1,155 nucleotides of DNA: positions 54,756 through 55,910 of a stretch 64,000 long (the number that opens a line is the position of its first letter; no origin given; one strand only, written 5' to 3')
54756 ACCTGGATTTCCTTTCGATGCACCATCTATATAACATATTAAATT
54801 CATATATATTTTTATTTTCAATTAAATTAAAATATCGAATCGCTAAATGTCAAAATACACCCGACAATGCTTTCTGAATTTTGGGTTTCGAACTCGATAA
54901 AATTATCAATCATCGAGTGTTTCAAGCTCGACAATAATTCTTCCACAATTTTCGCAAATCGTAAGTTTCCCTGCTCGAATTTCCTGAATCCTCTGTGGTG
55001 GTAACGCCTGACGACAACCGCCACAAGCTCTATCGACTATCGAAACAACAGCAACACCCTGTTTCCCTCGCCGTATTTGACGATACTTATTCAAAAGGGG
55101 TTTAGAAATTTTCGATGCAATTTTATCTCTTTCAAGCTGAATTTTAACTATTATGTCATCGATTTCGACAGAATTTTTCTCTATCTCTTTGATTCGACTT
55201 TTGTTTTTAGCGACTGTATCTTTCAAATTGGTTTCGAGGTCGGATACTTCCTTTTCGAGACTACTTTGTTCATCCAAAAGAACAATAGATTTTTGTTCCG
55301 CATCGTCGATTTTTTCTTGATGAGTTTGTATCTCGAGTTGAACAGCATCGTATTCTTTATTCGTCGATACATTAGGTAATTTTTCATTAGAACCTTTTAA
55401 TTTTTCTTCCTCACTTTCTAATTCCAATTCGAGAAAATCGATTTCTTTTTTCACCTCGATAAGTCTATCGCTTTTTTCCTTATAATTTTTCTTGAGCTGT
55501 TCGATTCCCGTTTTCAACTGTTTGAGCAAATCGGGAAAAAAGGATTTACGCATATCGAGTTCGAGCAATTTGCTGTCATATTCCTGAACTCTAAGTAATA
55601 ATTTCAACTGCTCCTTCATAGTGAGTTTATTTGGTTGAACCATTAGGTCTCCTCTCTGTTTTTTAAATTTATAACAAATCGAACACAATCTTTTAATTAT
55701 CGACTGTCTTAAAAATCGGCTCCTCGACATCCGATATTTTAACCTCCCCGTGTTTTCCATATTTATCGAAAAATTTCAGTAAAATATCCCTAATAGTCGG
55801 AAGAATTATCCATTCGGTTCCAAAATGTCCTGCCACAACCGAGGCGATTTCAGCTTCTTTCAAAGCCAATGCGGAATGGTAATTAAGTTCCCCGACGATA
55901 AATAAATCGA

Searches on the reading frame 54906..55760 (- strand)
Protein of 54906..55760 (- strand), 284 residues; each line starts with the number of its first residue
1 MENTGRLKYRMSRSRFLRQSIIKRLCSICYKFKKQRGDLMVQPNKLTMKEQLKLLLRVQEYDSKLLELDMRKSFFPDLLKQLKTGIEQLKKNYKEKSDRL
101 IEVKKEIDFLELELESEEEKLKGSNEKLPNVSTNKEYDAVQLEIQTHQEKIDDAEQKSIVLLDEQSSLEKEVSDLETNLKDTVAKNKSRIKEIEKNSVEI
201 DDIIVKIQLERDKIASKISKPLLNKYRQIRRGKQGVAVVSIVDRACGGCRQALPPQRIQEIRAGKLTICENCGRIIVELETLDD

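Call 23: search_protein_families(library=pfam, proteins=[window:54906-55760:-], max_evalue=0.0001)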
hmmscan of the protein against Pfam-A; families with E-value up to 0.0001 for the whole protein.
window:54906-55760:- (284 aa): 2 families
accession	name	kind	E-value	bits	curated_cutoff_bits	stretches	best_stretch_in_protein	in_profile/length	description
PF02591.20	Zn_ribbon_9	-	1.2e-11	45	29.1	1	245-276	1-33/33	C4-type zinc ribbon domain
PF24481.2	CT398_CC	-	6.2e-07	29.9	27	1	58-232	1-178/180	CT398-like coiled coil hairpin domain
